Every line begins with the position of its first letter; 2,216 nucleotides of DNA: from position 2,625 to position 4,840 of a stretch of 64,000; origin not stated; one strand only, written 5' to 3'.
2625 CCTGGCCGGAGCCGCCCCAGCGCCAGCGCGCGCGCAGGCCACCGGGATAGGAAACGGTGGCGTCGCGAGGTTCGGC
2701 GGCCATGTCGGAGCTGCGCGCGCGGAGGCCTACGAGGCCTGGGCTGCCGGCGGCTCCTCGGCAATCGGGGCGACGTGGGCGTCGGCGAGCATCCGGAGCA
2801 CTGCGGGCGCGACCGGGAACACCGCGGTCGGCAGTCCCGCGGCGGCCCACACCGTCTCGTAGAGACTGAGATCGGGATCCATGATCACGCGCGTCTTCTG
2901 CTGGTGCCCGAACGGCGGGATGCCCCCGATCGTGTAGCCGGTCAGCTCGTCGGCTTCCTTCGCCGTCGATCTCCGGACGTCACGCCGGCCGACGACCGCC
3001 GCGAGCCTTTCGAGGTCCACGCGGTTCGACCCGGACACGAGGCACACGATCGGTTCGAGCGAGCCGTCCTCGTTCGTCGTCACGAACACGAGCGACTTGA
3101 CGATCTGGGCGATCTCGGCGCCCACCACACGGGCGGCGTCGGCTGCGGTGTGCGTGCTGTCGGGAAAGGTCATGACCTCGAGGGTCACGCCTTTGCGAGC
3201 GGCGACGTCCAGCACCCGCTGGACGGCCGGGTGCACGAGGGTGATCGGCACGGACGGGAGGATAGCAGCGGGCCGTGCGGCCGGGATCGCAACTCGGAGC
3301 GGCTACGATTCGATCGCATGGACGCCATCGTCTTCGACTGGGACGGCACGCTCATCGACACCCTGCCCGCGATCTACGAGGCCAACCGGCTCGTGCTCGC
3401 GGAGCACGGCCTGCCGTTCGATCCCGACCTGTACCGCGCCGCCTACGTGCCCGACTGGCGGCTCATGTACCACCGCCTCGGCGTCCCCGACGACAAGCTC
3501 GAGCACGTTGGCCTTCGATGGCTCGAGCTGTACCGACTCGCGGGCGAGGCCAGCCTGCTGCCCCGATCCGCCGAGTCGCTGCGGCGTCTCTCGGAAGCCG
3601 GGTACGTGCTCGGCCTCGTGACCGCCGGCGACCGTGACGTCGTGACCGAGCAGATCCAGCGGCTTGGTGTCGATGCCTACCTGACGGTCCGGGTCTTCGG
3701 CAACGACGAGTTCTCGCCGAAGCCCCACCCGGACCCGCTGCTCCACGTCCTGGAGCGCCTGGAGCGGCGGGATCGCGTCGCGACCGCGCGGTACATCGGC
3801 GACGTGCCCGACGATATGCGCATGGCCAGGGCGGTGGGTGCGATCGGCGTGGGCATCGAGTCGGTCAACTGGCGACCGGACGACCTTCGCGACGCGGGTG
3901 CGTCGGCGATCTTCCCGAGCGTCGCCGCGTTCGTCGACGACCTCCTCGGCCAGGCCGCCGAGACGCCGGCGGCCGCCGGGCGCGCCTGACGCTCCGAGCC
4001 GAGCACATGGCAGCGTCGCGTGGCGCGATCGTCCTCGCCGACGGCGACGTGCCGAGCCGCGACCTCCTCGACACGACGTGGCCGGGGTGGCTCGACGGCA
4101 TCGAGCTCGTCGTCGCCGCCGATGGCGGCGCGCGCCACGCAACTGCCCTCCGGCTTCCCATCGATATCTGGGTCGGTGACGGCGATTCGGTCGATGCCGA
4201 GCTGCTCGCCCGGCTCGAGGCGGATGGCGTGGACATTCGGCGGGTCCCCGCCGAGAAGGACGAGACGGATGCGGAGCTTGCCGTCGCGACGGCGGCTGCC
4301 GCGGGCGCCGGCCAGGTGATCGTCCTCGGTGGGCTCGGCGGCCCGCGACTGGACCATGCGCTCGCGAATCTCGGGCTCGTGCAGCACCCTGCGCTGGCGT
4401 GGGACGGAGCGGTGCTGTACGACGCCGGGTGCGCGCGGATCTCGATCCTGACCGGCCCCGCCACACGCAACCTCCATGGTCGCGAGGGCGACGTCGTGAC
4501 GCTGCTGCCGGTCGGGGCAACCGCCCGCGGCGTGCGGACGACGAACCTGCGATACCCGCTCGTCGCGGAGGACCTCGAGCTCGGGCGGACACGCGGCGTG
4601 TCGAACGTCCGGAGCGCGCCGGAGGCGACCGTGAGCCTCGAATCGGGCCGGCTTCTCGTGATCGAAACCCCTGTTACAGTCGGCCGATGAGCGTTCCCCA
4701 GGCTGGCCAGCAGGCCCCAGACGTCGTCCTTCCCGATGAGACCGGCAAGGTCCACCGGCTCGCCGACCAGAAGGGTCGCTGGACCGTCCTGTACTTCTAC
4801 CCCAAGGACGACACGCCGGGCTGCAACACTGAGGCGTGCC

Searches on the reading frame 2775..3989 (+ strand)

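Call 33: search_protein_families(library=pfam, proteins=[window:2775-3989:+], max_evalue=0.001)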
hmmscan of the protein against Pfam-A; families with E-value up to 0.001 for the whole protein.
window:2775-3989:+ (404 aa): 3 families
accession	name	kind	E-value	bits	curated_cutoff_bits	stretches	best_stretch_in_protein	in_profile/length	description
PF13419.12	HAD_2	-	2.1e-25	90.3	23.8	1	185-356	1-173/178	Haloacid dehalogenase-like hydrolase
PF00702.32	Hydrolase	-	2.3e-24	87.3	26.4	1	182-355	1-191/191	haloacid dehalogenase-like hydrolase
PF12710.13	HAD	-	2.2e-09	38.5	27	1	185-352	1-189/189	haloacid dehalogenase-like hydrolase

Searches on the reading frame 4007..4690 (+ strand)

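Call 33: search_protein_families(library=pfam, proteins=[window:4007-4690:+], max_evalue=0.001)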
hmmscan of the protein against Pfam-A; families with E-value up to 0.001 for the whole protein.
window:4007-4690:+ (227 aa): 2 families
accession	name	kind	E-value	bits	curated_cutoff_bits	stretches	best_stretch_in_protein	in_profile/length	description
PF04263.21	TPK_catalytic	-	1.9e-22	79.7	30.7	1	31-126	7-102/113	Thiamin pyrophosphokinase, catalytic domain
PF04265.19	TPK_B1_binding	-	3.4e-09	36.7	22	1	160-215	10-66/67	Thiamin pyrophosphokinase, vitamin B1 binding domain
